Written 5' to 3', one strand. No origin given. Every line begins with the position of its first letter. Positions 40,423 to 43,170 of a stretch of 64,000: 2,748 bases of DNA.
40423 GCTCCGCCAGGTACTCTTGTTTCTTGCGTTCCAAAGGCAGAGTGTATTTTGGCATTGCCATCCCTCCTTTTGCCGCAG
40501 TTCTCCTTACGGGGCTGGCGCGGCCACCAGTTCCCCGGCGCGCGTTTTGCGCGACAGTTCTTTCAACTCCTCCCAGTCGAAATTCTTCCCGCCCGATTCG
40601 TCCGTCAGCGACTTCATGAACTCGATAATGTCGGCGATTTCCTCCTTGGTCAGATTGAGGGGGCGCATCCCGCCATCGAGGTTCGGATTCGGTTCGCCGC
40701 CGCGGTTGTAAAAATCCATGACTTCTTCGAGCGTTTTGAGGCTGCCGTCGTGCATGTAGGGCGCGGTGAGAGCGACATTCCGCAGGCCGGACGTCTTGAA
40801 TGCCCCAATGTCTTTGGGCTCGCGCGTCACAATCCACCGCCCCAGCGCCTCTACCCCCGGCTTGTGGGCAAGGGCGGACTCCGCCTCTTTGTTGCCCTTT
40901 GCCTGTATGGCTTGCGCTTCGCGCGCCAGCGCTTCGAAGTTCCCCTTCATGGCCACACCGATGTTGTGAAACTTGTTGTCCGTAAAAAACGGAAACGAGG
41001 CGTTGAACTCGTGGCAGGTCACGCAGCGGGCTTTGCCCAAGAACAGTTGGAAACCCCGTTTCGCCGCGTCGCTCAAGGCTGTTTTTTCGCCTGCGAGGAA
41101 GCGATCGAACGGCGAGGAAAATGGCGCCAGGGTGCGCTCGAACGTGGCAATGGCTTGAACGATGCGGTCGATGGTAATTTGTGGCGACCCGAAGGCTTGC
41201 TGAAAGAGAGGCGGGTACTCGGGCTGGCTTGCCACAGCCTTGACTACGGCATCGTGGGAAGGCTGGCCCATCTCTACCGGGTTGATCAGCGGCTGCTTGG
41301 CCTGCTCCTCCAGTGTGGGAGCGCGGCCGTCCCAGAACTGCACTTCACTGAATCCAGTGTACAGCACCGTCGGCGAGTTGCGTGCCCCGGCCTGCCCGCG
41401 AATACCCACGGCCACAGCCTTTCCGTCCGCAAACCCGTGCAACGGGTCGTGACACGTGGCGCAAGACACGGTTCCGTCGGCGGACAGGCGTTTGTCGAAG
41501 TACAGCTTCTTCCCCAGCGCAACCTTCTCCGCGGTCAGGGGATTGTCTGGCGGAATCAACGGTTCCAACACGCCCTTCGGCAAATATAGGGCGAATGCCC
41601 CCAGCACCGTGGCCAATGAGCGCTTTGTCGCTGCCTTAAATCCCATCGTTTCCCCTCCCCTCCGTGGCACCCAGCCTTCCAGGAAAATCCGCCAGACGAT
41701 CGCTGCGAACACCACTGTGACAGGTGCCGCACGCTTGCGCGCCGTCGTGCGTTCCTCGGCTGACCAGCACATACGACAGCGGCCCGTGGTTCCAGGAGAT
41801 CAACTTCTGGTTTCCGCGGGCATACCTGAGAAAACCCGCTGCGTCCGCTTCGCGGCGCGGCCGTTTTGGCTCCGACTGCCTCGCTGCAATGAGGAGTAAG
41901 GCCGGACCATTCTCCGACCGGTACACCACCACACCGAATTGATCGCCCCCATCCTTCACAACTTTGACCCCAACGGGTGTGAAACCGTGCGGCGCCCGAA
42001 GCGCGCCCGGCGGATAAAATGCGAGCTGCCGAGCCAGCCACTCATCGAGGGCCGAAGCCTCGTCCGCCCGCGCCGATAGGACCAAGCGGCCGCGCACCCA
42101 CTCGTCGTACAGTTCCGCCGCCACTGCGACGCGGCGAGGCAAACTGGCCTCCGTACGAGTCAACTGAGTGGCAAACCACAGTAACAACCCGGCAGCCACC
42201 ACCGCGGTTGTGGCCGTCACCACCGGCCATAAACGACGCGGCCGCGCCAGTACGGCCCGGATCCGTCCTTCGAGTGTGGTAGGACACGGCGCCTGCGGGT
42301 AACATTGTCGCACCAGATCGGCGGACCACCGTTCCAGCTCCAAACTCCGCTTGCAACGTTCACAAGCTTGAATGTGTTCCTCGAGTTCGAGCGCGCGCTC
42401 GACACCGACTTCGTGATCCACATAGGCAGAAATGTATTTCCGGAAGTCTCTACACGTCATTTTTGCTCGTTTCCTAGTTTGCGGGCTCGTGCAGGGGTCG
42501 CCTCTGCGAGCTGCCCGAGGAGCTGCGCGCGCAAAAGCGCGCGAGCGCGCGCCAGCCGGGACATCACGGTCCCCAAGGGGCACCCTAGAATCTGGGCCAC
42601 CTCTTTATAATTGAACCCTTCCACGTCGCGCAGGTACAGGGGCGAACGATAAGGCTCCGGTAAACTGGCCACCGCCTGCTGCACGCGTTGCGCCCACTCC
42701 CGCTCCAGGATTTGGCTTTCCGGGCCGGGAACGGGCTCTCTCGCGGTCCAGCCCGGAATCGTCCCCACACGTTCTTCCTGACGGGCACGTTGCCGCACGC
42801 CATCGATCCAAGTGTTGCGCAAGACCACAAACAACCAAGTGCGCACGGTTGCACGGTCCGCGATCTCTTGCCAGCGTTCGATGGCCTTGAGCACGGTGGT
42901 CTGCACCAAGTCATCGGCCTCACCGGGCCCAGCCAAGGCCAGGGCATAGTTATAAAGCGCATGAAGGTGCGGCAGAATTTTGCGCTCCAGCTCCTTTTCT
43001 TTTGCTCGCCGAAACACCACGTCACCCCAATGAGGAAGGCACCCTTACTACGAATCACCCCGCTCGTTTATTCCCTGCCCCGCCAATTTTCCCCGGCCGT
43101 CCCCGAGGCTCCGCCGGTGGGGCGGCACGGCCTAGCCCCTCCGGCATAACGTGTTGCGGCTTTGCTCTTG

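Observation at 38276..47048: ECF sigma/anti-sigma, di-haem CCP, Tat-MPE, cytochrome c and Spy-like operon, divergent from a giant beta-propeller plus CCP-like surface protein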

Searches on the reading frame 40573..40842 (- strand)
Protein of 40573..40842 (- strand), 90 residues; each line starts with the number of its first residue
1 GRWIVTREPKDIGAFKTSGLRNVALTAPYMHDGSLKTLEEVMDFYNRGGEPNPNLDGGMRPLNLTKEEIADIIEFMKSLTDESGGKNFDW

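Call 41: search_solved_structures(query=window:40573-40842:-, max_evalue=10, show_alignments=5)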
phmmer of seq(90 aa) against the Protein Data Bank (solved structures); distinct sequences matched with E-value up to 10: 42.
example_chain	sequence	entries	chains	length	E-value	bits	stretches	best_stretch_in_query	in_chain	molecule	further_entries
6e1c_A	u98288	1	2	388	3.1e-18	69.3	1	3-83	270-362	Di-heme enzyme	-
1iqc_A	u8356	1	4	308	9.6e-07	32.5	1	1-82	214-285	di-heme peroxidase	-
1nml_A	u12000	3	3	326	3.8e-06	30.6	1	1-80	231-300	di-haem cytochrome c peroxidase | Cytochrome c peroxidase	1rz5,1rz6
3o5c_A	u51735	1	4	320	4.1e-06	30.4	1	2-82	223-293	Cytochrome c551 peroxidase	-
9qdt_A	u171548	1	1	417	4.5e-06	30.3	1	1-44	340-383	Probable cytochrome c peroxidase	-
4y5r_A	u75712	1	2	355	7.9e-06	29.5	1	8-53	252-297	Methylamine utilization protein MauG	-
3rn0_A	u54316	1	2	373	8.4e-06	29.4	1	8-53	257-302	Methylamine utilization protein MauG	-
3rn1_A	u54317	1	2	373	8.5e-06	29.4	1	8-53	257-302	Methylamine utilization protein MauG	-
4o1q_A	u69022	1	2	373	8.6e-06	29.4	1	8-53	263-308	Methylamine utilization protein MauG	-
3rlm_A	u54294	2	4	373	8.6e-06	29.4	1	8-53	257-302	Methylamine utilization protein MauG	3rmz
3l4m_A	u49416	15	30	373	8.6e-06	29.4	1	8-53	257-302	Methylamine utilization protein mauG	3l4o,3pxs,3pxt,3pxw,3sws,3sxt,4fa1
4l1q_A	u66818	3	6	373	8.6e-06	29.4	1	8-53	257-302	Methylamine utilization protein MauG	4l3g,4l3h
3sjl_A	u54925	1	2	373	8.6e-06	29.4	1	8-53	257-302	Methylamine utilization protein mauG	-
3svw_A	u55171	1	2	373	8.7e-06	29.4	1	8-53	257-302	Methylamine utilization protein MauG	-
3sle_A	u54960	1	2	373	8.7e-06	29.4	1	8-53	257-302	Methylamine utilization protein MauG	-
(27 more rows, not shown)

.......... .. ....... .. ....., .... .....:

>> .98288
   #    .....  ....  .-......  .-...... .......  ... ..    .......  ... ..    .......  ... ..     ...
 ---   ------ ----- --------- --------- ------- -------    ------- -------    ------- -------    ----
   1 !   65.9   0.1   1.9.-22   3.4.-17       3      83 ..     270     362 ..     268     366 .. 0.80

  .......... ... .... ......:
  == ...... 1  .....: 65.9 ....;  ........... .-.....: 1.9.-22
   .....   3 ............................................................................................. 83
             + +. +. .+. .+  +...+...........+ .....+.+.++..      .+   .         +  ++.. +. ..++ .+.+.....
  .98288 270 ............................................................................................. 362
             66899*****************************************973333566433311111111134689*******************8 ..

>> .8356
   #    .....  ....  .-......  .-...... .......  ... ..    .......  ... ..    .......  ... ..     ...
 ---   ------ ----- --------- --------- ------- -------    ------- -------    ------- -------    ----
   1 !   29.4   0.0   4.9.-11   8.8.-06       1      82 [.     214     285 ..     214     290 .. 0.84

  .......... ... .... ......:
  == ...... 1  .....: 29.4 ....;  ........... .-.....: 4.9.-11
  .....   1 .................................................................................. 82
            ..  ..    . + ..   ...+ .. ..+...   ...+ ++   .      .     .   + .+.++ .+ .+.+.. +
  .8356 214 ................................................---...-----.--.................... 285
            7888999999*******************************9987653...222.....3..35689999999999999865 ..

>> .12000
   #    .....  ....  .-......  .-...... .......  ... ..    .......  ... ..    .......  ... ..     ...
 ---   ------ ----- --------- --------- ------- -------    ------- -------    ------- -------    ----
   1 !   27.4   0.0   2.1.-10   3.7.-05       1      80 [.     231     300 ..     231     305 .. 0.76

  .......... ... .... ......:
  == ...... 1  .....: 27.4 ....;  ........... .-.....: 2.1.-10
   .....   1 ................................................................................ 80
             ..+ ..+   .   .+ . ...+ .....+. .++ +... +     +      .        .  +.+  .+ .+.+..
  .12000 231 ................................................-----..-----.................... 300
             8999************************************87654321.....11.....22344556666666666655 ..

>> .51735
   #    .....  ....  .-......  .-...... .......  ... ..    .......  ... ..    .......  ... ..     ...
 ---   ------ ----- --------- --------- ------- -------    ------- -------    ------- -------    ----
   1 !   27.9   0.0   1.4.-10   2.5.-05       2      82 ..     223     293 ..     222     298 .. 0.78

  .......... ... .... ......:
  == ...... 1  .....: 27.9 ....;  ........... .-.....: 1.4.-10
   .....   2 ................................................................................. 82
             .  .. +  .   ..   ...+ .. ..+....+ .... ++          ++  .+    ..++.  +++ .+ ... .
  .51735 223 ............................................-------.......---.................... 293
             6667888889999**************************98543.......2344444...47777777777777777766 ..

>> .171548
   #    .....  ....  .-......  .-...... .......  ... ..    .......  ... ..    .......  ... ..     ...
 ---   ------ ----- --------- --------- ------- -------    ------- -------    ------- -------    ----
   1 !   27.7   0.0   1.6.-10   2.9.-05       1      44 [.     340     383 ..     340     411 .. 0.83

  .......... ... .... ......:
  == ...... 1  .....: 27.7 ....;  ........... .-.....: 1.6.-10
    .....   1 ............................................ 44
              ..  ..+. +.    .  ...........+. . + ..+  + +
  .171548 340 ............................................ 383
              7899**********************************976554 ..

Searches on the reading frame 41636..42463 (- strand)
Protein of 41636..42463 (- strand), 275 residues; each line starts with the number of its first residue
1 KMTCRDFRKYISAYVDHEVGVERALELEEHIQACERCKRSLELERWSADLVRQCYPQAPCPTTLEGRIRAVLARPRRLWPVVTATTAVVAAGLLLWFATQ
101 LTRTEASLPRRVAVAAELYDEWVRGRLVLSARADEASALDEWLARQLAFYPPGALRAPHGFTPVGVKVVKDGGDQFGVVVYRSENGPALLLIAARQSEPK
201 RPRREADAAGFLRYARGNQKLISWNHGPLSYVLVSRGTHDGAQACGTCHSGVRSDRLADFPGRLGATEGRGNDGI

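Call 3: search_protein_families(library=pfam, proteins=[window:41636-42463:-], max_evalue=0.01)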
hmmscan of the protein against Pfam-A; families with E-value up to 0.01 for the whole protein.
window:41636-42463:- (275 aa): 1 family
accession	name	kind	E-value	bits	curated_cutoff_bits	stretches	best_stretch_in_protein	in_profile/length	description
PF13490.11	zf-HC2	-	1.2e-09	38.5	22.2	1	4-37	1-34/35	Putative zinc-finger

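Call 4: search_protein_families(library=ncbifam, proteins=[window:41636-42463:-], max_evalue=0.01)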
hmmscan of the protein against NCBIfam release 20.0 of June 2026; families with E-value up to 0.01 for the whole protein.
window:41636-42463:- (275 aa): 4 families
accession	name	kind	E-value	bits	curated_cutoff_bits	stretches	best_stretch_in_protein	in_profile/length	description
TIGR03988.1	antisig_RsrA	equivalog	4.2e-10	39.6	62.5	1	4-73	2-71/77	mycothiol system anti-sigma-R factor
NF052368.1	antisigmaE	subfamily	0.00016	21.4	50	1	2-39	2-39/48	anti-sigma factor family protein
NF052375.1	antisigma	equivalog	0.00099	19.2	100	1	12-116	3-131/217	anti-sigma factor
NF010501.0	PRK13920.1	subfamily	0.0043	16.7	225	0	21-103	18-104/213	putative anti-sigmaE protein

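Call 49: find_homologous_proteins(query=A2, max_evalue=0.001)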
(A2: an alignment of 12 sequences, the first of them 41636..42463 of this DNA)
Query A2 (12 sequences) (275 aa, profile of the alignment): 38 proteins with E <= 0.001 among 8000 candidates.
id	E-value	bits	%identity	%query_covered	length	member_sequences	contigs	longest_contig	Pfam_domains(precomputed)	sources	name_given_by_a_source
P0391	1.4e-99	351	23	90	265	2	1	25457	PF13490.12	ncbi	-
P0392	5.9e-99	349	21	88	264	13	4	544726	PF13490.12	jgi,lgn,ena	-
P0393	7.5e-98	346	23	90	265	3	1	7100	PF13490.12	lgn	-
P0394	4.4e-95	336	23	90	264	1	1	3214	PF13490.12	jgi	-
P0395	1.1e-94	335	22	89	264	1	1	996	PF13490.12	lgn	-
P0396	1.6e-94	335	22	89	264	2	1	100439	-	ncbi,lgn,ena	-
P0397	3.9e-94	333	22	90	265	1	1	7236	PF13490.12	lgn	-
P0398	7.1e-94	332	21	88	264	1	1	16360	PF13490.12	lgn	-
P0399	2.3e-93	331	24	88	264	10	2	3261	PF13490.12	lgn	-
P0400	1.0e-92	329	22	88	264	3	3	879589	PF13490.12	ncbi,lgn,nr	ncbi:MAG: zf-HC2 domain-containing protein [Candidatus Kryptonium sp.]|nr:zf-HC2 domain-containing p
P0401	1.3e-90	322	24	88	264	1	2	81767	PF13490.12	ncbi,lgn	ncbi:MAG: zf-HC2 domain-containing protein [Candidatus Kryptonium sp.]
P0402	1.4e-90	322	22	90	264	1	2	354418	PF13490.12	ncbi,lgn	-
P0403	1.4e-90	322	24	87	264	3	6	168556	PF13490.12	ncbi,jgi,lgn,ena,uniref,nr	ncbi:anti-sigma factor family protein [Candidatus Chrysopegis kryptomonas]|uniref:Transmembrane tran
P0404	2.3e-90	321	22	88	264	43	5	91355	PF13490.12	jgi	jgi:anti-sigma factor RsiW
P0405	1.3e-88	315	100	100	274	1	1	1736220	PF13490.12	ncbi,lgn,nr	ncbi:MAG: hypothetical protein KatS3mg077_1355 [Candidatus Binatia bacterium]|nr:MAG: hypothetical p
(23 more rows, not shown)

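Call 78: predict_structure(alignment_id=A3)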
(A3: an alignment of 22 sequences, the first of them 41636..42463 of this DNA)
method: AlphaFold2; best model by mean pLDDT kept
length: 275 residues; sequences in the alignment: 22
mean_pLDDT: 77.1   pTM: 0.55
mean pLDDT of the five models: 77.1, 75.8, 75.4, 74.3, 72.9
residues with pLDDT >= 90: 120; 70-90: 65; 50-70: 49; < 50: 41
segments of 3 or more residues with pLDDT < 50: 56-61, 202-205, 250-275
pLDDT, mean of each block of 10 residues (from residue 1): 90 88 92 92 78 53 57 60 86 86 64 94 97 96 96 86 96 94 93 74 53 87 90 79 51 43 32 27
secondary structure, 60 per line:
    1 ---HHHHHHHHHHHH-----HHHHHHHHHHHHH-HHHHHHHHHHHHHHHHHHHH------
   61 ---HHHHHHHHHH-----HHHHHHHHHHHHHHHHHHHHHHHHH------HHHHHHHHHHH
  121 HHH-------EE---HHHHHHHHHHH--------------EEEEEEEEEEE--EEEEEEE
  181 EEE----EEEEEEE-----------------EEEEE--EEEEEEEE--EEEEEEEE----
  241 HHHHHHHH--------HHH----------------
elements in order: H4-15 H21-33 H35-54 H64-73 H79-103 H110-123 H136-146 E161-171 E174-183 E188-194 E212-216 E219-226 E229-236 H241-248

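Call 92: search_protein_families(library=pfam, alignment_id=A3, max_evalue=0.01)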
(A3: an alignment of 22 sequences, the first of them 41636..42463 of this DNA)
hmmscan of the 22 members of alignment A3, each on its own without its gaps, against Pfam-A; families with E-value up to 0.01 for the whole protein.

A. member 1, window:41636-42463:- (275 aa): 1 family
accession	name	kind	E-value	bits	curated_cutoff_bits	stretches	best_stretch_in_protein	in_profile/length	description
PF13490.11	zf-HC2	-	1.2e-09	38.5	22.2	1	4-37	1-34/35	Putative zinc-finger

B. families by the number of members that match (of 22 scanned): 3 families
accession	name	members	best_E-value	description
PF13490.11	zf-HC2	22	1.2e-09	Putative zinc-finger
PF11026.13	DUF2721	1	2.9e-05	Protein of unknown function (DUF2721)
PF09851.14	SHOCT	1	0.0065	Short C-terminal domain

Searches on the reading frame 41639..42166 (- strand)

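Call 59: search_protein_families(library=pfam, proteins=[window:41639-42166:-], max_evalue=10)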
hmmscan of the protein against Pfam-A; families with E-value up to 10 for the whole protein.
window:41639-42166:- (176 aa): 1 family
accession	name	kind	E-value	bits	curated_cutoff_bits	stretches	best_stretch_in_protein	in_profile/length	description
PF17442.7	U62_UL91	-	0.32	11.4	25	1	5-22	38-55/65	Functional domain of U62 and UL91 proteins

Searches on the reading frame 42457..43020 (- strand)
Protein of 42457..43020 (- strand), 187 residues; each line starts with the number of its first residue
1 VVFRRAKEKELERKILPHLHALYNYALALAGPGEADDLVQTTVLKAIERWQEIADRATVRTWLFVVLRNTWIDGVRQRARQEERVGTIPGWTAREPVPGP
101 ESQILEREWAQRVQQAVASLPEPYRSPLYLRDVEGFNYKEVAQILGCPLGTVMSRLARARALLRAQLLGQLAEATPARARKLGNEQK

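Call 3: search_protein_families(library=pfam, proteins=[window:42457-43020:-], max_evalue=0.01)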
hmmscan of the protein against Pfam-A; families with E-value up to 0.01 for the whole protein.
window:42457-43020:- (187 aa): 7 families
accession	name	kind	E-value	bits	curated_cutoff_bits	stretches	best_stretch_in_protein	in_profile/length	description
PF08281.18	Sigma70_r4_2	-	1.5e-17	63.4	25.7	1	111-163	2-54/54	Sigma-70, region 4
PF04542.20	Sigma70_r2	-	1.3e-12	47.8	24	1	18-80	5-70/71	Sigma-70 region 2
PF04545.22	Sigma70_r4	-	5.9e-10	39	24.1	1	117-164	2-49/50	Sigma-70, region 4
PF22029.2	PhyR_sigma2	-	1.2e-06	28.9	27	1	15-67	1-54/55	Sigma2 domain of PhyR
PF07638.17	Sigma70_ECF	-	0.0011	19.3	21.1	1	120-167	136-183/185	ECF sigma factor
PF13384.12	HTH_23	-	0.0012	19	24.6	1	130-158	13-40/50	Homeodomain-like domain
PF22233.2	PhyR_sigma-like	-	0.0028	17.8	27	1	128-159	12-43/50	Response regulator PhyR, sigma-like domain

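Call 4: search_protein_families(library=ncbifam, proteins=[window:42457-43020:-], max_evalue=0.01)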
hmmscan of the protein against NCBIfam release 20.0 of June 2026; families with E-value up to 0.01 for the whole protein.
window:42457-43020:- (187 aa): 92 families (the best 25 are shown)
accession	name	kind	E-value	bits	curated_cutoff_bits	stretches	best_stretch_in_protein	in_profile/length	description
NF009185.0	PRK12533.1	equivalog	4.3e-34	118.1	248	1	6-180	26-205/231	RNA polymerase sigma factor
NF009164.0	PRK12511.1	equivalog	1.2e-32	112.9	185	1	9-178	4-170/182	RNA polymerase sigma factor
TIGR02947.1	SigH_actino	hypoth_equivalog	2.4e-31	108.9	251.55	1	7-173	9-184/193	RNA polymerase sigma-70 factor, TIGR02947 family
TIGR02950.1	SigM_subfam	subfamily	9.9e-27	93.7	147.95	1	17-165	8-156/159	RNA polymerase sigma factor, SigM family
NF058625.1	sigma_PG0214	equivalog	3.1e-26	92.1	130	1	8-170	3-164/170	GFO_1088 family ECF-type sigma factor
NF009166.1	PRK12513.1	equivalog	1.1e-25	90.5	206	1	11-168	24-187/193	RNA polymerase sigma factor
TIGR02937.1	sigma70-ECF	superfamily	2e-25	89.3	42.9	1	17-167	9-165/165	sigma-70 family RNA polymerase sigma factor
NF009198.0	PRK12546.1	equivalog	7.3e-24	84.5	270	1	6-167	4-161/188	RNA polymerase sigma factor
TIGR02983.1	SigE-fam_strep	subfamily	7.5e-24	84.4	141.55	1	6-167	3-158/162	SigE family RNA polymerase sigma factor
NF008888.0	PRK11922.1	equivalog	7.3e-23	81.4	204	1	29-175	51-204/231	RNA polymerase sigma factor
NF009199.0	PRK12547.1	subfamily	2.8e-22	79.1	219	1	8-165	5-158/184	RNA polymerase sigma factor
NF009169.0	PRK12516.1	equivalog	5e-22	78.2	321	1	6-165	7-162/188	RNA polymerase sigma factor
NF007216.0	PRK09638.1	equivalog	6e-22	78.3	194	1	12-165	21-172/180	RNA polymerase sigma factor SigY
NF007229.0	PRK09647.1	equivalog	1.1e-21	77.3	265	1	18-173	53-208/220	RNA polymerase sigma factor SigE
TIGR02959.1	SigZ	equivalog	2e-21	76.6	168.65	1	34-168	21-149/170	RNA polymerase sigma factor SigZ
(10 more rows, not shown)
